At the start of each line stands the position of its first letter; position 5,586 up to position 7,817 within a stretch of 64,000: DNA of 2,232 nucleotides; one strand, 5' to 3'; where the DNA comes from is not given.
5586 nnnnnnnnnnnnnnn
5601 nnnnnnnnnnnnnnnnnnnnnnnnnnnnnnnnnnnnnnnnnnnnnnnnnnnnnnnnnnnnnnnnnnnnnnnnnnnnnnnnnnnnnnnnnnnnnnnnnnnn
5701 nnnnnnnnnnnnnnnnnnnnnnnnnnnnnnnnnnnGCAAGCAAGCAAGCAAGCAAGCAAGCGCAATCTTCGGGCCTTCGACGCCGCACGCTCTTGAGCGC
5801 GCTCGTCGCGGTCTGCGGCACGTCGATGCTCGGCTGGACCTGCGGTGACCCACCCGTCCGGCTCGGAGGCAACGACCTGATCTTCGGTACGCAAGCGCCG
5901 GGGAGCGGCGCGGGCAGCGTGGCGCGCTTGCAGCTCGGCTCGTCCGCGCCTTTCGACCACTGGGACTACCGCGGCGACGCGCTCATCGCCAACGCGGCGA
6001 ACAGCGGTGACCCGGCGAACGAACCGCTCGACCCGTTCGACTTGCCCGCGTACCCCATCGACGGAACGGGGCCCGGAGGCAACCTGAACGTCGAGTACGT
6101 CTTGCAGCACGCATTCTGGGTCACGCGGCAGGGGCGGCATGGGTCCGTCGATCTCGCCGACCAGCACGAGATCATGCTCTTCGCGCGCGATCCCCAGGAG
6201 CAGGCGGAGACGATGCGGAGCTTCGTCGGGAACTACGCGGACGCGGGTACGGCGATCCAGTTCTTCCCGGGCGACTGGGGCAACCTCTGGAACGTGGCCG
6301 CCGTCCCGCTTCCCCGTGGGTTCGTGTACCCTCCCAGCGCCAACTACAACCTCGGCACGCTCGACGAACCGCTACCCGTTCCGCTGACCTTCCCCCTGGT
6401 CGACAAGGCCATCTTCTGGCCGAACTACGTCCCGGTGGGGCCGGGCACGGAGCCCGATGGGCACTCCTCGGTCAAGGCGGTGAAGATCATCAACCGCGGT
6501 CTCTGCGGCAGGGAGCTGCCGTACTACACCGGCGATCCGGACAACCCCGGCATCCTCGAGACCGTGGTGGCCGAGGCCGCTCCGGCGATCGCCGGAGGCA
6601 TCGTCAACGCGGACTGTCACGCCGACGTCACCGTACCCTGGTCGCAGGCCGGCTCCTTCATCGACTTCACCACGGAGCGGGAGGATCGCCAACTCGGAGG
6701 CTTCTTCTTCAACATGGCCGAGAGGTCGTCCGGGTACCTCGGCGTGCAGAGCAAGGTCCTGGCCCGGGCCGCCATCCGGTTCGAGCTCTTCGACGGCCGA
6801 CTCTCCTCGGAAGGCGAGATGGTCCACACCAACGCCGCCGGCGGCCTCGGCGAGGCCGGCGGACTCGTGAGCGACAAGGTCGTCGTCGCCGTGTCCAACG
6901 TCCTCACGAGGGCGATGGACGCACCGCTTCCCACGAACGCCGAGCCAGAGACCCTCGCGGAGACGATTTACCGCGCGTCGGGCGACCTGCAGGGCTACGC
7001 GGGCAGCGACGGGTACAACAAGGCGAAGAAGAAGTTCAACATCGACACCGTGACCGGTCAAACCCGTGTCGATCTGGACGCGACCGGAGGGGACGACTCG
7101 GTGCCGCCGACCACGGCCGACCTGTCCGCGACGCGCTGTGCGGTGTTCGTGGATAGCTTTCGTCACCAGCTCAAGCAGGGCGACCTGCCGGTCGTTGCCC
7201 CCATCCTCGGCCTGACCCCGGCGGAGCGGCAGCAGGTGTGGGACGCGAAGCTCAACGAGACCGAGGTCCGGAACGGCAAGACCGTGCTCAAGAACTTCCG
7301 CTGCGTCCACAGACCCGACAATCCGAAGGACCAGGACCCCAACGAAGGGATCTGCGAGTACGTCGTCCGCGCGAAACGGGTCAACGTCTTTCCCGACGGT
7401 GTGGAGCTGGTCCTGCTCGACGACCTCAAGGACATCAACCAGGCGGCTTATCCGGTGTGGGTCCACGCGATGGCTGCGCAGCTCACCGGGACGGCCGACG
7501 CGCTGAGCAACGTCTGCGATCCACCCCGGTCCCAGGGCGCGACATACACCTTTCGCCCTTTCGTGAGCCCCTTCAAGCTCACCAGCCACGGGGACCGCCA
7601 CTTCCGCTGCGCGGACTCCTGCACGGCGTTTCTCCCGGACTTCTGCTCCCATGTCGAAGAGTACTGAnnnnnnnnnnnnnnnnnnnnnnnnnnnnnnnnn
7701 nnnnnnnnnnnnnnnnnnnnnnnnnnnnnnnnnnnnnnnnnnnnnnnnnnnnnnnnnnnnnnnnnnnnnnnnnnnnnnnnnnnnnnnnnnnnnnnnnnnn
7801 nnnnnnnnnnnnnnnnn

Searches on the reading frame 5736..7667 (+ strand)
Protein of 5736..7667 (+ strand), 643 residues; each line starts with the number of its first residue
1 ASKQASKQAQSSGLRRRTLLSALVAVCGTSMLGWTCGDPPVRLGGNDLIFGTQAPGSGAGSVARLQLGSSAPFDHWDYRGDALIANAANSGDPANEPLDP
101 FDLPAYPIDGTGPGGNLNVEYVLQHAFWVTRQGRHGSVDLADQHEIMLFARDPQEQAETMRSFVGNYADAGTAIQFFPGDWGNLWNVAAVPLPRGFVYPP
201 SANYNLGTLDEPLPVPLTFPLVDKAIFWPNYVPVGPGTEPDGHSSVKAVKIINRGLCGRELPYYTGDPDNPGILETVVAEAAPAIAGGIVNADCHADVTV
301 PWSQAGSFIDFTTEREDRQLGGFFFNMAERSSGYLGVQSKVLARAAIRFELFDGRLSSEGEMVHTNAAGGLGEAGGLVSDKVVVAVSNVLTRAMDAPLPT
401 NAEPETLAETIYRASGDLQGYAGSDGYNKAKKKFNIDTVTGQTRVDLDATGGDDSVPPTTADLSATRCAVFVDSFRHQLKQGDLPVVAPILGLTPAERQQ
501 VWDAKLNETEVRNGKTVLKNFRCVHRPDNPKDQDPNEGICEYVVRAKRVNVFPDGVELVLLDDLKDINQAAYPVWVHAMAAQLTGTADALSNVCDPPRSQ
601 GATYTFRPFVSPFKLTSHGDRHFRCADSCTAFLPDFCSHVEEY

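Call 12: search_protein_families(library=pfam, proteins=[window:5736-7667:+], max_evalue=0.01)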
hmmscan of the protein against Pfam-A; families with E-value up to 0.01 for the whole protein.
window:5736-7667:+ (643 aa): 0 families

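Call 20: list_cluster_members(proteins=[P0001, window:5793-7664:+, window:29842-31611:-, window:42275-42649:-, window:3758-5017:+])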
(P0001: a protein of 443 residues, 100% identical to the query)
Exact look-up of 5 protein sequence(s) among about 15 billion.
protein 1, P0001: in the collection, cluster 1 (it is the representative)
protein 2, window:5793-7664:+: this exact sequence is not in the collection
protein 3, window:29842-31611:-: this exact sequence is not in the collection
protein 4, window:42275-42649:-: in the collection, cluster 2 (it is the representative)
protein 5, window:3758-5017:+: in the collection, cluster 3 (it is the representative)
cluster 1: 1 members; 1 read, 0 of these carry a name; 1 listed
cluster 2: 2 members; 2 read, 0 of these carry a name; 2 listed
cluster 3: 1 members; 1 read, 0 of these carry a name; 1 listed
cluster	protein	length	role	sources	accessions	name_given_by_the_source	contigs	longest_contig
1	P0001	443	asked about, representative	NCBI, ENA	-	-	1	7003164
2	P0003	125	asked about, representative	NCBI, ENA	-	-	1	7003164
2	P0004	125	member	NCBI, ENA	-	-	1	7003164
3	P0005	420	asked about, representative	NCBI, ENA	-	-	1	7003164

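Call 22: search_protein_families(library=ncbifam, proteins=[window:5736-7667:+], max_evalue=0.1)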
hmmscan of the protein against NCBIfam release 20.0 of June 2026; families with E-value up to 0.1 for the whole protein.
window:5736-7667:+ (643 aa): 0 families

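Call 69: find_encoding_contigs(protein=P0004, flank=10000, max_places=4)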
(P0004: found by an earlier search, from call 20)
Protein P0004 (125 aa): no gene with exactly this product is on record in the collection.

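Call 95: search_protein_families(library=padloc, proteins=[window:5736-7667:+], max_evalue=0.01)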
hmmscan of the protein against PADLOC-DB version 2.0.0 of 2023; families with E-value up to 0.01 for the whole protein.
window:5736-7667:+ (643 aa): 0 families

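Call 96: search_protein_families(library=phrogs, proteins=[window:5736-7667:+], max_evalue=0.01)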
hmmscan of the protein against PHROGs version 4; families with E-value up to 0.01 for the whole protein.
window:5736-7667:+ (643 aa): 0 families
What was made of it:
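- Tried and rejected: Pfam, NCBIfam, PADLOC and PHROGs gave no match for the three repeat-bearing gene products (calls 12, 22, 95, 96).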
